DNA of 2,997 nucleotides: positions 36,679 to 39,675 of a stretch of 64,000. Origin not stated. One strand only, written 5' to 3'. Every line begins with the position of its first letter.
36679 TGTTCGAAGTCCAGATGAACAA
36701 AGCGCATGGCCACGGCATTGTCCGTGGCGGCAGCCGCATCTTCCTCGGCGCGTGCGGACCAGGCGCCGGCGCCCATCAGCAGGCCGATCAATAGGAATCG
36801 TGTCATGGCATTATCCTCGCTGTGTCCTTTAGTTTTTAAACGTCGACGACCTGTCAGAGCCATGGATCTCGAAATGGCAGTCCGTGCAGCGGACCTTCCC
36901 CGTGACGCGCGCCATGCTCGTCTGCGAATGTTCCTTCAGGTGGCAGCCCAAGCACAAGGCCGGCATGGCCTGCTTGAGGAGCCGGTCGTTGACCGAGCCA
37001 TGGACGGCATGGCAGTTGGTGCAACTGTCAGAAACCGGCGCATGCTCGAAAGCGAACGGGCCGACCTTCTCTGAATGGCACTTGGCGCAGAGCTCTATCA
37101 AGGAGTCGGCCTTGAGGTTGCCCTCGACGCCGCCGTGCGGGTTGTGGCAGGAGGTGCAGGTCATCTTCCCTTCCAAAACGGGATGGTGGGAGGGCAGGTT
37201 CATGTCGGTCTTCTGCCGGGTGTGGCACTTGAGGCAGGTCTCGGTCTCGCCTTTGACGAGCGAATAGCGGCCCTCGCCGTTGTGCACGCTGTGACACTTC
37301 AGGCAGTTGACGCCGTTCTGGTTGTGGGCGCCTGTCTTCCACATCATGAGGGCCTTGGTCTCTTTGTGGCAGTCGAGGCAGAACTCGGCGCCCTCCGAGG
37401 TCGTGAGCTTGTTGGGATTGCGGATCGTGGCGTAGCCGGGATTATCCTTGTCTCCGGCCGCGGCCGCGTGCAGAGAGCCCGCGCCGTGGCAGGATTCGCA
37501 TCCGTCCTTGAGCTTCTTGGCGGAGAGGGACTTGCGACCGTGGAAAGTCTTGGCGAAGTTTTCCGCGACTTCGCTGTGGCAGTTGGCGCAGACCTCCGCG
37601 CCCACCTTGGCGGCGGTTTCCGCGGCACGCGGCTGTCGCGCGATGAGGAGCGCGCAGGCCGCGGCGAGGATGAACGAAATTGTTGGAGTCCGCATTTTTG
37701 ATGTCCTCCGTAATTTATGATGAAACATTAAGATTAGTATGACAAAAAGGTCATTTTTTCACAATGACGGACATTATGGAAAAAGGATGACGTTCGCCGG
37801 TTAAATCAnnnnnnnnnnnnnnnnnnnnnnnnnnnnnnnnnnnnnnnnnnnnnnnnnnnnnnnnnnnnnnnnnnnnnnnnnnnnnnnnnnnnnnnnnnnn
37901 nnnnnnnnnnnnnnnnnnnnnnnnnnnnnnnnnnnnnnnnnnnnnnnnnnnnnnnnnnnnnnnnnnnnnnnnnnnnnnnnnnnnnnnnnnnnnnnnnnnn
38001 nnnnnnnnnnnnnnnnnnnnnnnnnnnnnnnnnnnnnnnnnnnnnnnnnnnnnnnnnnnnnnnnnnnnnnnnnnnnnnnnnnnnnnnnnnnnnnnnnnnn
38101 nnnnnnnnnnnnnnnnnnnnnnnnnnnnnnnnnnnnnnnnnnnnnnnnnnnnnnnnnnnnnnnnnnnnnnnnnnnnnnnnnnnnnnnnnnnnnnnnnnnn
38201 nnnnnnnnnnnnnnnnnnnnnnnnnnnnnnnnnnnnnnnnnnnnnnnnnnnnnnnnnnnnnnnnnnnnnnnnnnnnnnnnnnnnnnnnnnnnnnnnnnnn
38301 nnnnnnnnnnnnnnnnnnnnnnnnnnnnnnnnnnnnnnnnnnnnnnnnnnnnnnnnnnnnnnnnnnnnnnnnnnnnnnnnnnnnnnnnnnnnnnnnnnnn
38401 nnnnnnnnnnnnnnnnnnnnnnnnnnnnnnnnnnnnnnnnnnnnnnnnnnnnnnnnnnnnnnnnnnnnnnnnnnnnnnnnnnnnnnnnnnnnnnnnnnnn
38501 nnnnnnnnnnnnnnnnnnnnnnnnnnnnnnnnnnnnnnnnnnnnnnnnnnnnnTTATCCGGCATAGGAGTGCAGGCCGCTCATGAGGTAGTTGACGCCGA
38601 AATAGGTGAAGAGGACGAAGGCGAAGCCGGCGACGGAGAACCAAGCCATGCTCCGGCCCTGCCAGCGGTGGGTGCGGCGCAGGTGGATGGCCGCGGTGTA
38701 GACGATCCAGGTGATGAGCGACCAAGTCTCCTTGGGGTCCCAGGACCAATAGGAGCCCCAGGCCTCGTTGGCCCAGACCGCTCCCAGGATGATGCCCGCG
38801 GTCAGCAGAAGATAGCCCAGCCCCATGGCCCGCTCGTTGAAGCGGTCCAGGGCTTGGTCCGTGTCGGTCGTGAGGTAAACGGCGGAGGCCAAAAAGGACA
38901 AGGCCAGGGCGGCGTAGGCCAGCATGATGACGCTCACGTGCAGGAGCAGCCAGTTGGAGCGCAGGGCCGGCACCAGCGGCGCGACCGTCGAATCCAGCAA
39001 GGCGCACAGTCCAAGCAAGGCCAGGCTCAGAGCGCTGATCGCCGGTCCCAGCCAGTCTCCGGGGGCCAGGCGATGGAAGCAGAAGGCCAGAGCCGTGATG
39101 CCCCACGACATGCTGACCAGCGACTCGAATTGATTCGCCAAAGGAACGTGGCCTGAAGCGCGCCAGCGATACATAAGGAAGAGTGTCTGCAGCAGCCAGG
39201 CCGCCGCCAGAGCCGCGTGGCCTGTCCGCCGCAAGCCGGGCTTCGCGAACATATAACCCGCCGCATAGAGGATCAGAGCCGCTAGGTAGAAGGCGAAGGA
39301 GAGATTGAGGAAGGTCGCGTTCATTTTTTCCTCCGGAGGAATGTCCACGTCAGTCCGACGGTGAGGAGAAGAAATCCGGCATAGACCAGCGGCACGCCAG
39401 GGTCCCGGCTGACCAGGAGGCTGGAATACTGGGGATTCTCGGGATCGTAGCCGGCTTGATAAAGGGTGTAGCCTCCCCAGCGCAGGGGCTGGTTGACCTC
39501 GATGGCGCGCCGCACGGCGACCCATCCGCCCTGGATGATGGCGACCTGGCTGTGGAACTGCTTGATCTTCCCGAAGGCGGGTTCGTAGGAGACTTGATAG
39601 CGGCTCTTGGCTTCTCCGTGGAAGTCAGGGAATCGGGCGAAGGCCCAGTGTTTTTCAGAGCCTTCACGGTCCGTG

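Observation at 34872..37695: Porin-cytochrome conduit: MtrA/MtoA/PioA-like decaheme plus large outer-membrane beta-barrel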

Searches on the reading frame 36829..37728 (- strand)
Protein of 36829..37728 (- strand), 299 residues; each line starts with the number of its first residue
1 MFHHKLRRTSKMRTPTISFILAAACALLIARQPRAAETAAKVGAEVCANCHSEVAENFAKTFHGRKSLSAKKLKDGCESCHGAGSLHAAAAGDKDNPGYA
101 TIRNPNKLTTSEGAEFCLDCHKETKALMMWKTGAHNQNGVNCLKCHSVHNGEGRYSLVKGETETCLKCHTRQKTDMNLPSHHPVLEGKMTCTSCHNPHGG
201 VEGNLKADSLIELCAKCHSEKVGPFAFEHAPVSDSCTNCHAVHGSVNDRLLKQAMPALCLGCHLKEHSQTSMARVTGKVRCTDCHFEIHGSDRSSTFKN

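Call 3: search_protein_families(library=ncbifam, proteins=[window:36829-37728:-], max_evalue=0.01)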
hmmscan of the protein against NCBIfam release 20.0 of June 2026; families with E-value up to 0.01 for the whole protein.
window:36829-37728:- (299 aa): 9 families
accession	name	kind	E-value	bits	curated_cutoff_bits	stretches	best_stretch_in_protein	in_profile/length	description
NF041028.1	decahem_GSU2203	exception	9.4e-74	248.5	325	1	33-266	25-255/317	GSU2203 family decaheme c-type cytochrome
TIGR03508.1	decahem_SO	subfamily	3.2e-69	233.3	192.2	1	43-294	1-257/258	DmsE family decaheme c-type cytochrome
TIGR01905.1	paired_CXXCH_1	subfamily_domain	1.7e-30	104.7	25.2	3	229-264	1-37/41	doubled CXXCH domain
NF008659.0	PRK11659.1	equivalog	4.5e-15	55.8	184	2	30-175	32-173/188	cytochrome c nitrite reductase pentaheme subunit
TIGR03146.1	cyt_nit_nrfB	equivalog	1.1e-11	45.3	166.6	2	45-151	12-121/145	cytochrome c nitrite reductase pentaheme subunit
TIGR03153.1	cytochr_NrfH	equivalog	1.1e-11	44.9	134.2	1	104-158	18-70/138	cytochrome c nitrite reductase small subunit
NF045722.1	c3_cytochr_TmcA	equivalog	7.1e-06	25.9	114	1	210-285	56-124/125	acidic tetraheme cytochrome c3 TmcA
NF041198.1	UshA_like_PCGU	equivalog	0.00095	17.9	275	1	75-124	473-511/519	UshA-like (seleno)protein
NF047727.1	4hemeCytCCctA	equivalog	0.0036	17.4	180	0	145-220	40-106/109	tetraheme c-type cytochrome CctA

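Call 4: search_protein_families(library=pfam, proteins=[window:36829-37728:-], max_evalue=0.01)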
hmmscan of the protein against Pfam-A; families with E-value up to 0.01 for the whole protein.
window:36829-37728:- (299 aa): 7 families
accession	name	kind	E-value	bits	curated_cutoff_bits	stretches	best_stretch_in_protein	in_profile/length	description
PF09699.15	Paired_CXXCH_1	-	9.4e-36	121.7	20.6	3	229-265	1-38/41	Doubled CXXCH motif (Paired_CXXCH_1)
PF14537.11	Cytochrom_c3_2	-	2.1e-13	51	25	1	134-219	1-79/79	Cytochrome c3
PF14522.11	Cytochrome_C7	-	8.3e-11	42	24.8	1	114-170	13-67/67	Cytochrome c7 and related cytochrome c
PF22678.1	Cytochrom_c_NrfB-like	-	1.8e-09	38.4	27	2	77-151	1-70/89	Cytochrome c-type protein NrfB-like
PF22113.1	Mtrc-MtrF_II-IV_dom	-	1.7e-07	31.4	30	1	64-149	71-166/176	Outer membrane cytochrome MtrC/MtrF-like, domains II/IV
PF02085.21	Cytochrom_CIII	-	4e-07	30.8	22.9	1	213-285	32-101/101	Class III cytochrome C family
PF13435.11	Cytochrome_C554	-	1.2e-05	26.6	20.8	0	104-147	35-84/84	Cytochrome c554 and c-prime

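Call 7: search_solved_structures(query=window:36829-37695:-, max_evalue=0.001, show_alignments=1)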
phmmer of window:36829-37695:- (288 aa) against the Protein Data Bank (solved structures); distinct sequences matched with E-value up to 0.001: 3.
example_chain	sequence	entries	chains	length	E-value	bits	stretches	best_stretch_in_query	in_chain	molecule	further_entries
6r2q_A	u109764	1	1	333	1.7e-42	149.1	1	30-283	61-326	Cystathionine beta-synthase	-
2ozy_A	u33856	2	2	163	1.3e-06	31.3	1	34-174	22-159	Cytochrome c-type protein nrfB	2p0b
5ze8_A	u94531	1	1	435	4.2e-05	26.3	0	18-142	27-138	cytochrome c552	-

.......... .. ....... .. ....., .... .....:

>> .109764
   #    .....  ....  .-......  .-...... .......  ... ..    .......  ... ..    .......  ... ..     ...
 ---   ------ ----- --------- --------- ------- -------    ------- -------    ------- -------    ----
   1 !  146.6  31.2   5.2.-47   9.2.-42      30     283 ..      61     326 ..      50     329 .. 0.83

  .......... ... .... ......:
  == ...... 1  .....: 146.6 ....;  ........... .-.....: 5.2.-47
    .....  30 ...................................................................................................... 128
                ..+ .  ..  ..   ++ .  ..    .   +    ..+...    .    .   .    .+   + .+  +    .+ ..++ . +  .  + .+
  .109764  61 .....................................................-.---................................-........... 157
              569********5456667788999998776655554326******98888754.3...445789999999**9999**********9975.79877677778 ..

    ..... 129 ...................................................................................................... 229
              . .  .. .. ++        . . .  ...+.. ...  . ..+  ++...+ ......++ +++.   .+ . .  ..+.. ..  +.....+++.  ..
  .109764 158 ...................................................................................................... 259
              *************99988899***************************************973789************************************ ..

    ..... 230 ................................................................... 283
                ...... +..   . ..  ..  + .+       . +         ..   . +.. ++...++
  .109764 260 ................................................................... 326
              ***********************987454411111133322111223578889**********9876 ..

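Call 40: find_homologous_proteins(query=window:36829-37695:-, max_evalue=1e-10)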
Query window:36829-37695:- (288 aa): 4204 proteins with E <= 1e-10 among 6319 candidates; the best 120 are listed.
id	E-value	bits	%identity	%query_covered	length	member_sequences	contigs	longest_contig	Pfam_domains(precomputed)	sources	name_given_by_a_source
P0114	1.9e-194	663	100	100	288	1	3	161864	PF09699.16,PF14537.12,PF13435.12,PF22678.2,PF02085.22,PF14522.12,PF22113.2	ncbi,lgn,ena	-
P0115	9.0e-136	470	76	90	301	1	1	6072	PF09699.16,PF14537.12,PF22678.2,PF02085.22,PF14522.12,PF22113.2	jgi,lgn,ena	-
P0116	8.1e-126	437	69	92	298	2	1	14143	PF09699.16,PF14537.12,PF13435.12,PF22678.2,PF14522.12,PF22113.2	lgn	-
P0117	1.6e-124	433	70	92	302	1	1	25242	PF09699.16,PF14537.12,PF13435.12,PF22678.2,PF14522.12,PF22113.2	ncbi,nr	ncbi:MAG: DmsE family decaheme c-type cytochrome [Elusimicrobia bacterium]|nr:DmsE family decaheme c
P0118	8.9e-115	401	74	80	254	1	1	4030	PF09699.16,PF14537.12,PF13435.12,PF22678.2,PF14522.12,PF22113.2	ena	-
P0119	3.5e-112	393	63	99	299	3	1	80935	PF09699.16,PF14537.12,PF22678.2,PF14522.12,PF22113.2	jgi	-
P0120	4.2e-107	376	61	97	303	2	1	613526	PF09699.16,PF14537.12,PF22678.2,PF14522.12,PF22113.2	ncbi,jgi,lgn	ncbi:MAG: DmsE family decaheme c-type cytochrome [Elusimicrobiota bacterium]|jgi:DmsE family decahem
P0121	2.4e-105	370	65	90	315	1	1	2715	PF09699.16,PF14537.12,PF22678.2,PF14522.12,PF22113.2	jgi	jgi:DmsE family decaheme c-type cytochrome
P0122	3.2e-105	370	60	97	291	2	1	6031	PF09699.16,PF14537.12,PF22678.2,PF03264.20,PF14522.12,PF22113.2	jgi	-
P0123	5.5e-104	366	62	94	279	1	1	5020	PF09699.16,PF14537.12,PF13435.12,PF22678.2,PF14522.12,PF22113.2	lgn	-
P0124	7.0e-104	365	56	100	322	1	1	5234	PF09699.16,PF14537.12,PF22678.2,PF14522.12,PF22113.2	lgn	-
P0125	8.1e-104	365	64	89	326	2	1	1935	PF09699.16,PF14537.12,PF22678.2,PF14522.12,PF22113.2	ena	-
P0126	1.1e-102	361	60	95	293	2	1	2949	PF09699.16,PF14537.12,PF13435.12,PF22678.2,PF03264.20,PF14522.12,PF22113.2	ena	-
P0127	3.0e-102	360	60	95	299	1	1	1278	PF09699.16,PF14537.12,PF22678.2,PF14522.12,PF22113.2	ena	-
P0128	6.5e-102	359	60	98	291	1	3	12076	PF09699.16,PF14537.12,PF22678.2,PF14522.12,PF22113.2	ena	-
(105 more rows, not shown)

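Call 77: predict_structure(alignment_id=A3)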
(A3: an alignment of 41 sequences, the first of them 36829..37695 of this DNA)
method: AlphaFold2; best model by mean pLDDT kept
length: 288 residues; sequences in the alignment: 41
mean_pLDDT: 85.0   pTM: 0.75
mean pLDDT of the five models: 85.0, 78.5, 78.4, 64.1, 63.0
residues with pLDDT >= 90: 149; 70-90: 99; 50-70: 35; < 50: 5
segments of 3 or more residues with pLDDT < 50: 1-5
pLDDT, mean of each block of 10 residues (from residue 1): 48 57 77 94 94 91 92 94 92 91 92 86 91 93 90 94 89 90 91 89 89 83 90 88 87 74 64 83 67
secondary structure, 60 per line:
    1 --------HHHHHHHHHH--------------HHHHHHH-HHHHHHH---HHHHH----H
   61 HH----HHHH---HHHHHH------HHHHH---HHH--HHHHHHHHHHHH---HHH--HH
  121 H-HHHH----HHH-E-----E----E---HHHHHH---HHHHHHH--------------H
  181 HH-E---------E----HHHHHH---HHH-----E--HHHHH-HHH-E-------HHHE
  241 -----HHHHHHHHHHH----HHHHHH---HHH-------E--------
elements in order: H9-18 H33-39 H41-47 H51-55 H67-70 H74-79 H86-90 H99-110 H123-126 H150-155 H159-165 H199-204 H219-223 H246-256 H261-266

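Call 80: fold_search(model_id=the predicted structure, library=pdb)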
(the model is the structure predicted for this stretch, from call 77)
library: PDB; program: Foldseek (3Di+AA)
matches with E <= 10: 7; with E <= 0.001: 1
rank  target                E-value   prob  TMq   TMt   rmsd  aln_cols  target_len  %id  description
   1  6r2q_A                3.8e-13  1.00  0.65  0.70   4.6       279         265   33  Structure of the Mtr complex (released 2020-04-22)
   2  4rkm_G                2.1e-01  0.28  0.20  0.09  14.6       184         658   19  Wolinella succinogenes octaheme sulfite reductase MccA, form I (released 2015-02-04)
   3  2ozy                  3.8e-01  0.38  0.23  0.40   7.5       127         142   25  Crystal structure of E.coli nrfB (released 2007-08-07)
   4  4rkn_C                4.1e-01  0.20  0.19  0.09  14.8       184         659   19  Wolinella succinogenes octaheme sulfite reductase MccA, form II (released 2015-02-04)
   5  4rkn_B                1.0e+00  0.14  0.19  0.09  14.5       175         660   19  Wolinella succinogenes octaheme sulfite reductase MccA, form II (released 2015-02-04)
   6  1oah_A                6.7e+00  0.05  0.11  0.07   5.7        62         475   19  Cytochrome c Nitrite Reductase from Desulfovibrio desulfuricans ATCC 27774: The relevance of the two calcium sites in  (released 2003-05-08)
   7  6zqc_UJ               8.5e+00  0.02  0.11  0.04  17.0       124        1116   13  Cryo-EM structure of the 90S pre-ribosome from Saccharomyces cerevisiae, state Pre-A1 (released 2020-09-23)

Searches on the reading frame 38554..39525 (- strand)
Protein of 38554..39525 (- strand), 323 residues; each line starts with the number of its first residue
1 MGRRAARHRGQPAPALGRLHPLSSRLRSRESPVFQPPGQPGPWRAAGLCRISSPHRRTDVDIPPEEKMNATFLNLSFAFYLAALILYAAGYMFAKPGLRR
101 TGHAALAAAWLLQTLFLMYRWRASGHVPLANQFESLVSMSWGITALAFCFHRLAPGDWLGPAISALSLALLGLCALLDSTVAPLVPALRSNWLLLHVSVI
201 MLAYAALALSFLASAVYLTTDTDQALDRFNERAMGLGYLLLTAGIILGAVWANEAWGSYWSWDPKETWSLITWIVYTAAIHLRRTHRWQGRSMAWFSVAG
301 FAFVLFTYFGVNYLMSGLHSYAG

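Call 3: search_protein_families(library=ncbifam, proteins=[window:38554-39525:-], max_evalue=0.01)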
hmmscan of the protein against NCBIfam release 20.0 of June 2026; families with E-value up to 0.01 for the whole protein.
window:38554-39525:- (323 aa): 6 families
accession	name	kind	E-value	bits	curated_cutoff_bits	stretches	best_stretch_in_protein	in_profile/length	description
TIGR03144.1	cytochr_II_ccsB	equivalog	1.2e-70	238.2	187.6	2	222-322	152-252/252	c-type cytochrome biogenesis protein CcsB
TIGR00353.1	nrfE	subfamily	2.2e-13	49.9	569.05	1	184-309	108-239/578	heme lyase CcmF/NrfE family subunit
NF007691.0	PRK10369.1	subfamily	3.7e-12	45.8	394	1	184-318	162-299/573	heme lyase NrfEFG subunit NrfE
TIGR03145.1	cyt_nit_nrfE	subfamily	5.2e-12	45.3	927.3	1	184-311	160-293/631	heme lyase NrfEFG subunit NrfE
TIGR01191.1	ccmC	subfamily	1.9e-08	34.5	186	1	193-319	13-140/184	heme ABC transporter permease CcmC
NF006088.0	PRK08238.1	equivalog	0.0015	17.2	351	1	185-279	212-311/482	UbiA family prenyltransferase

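Call 4: search_protein_families(library=pfam, proteins=[window:38554-39525:-], max_evalue=0.01)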
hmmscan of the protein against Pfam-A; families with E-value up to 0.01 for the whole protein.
window:38554-39525:- (323 aa): 1 family
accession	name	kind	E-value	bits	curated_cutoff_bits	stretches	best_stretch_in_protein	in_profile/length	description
PF01578.25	Cytochrom_C_asm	-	9.8e-50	169.6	29.9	1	130-319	2-212/212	Cytochrome C assembly protein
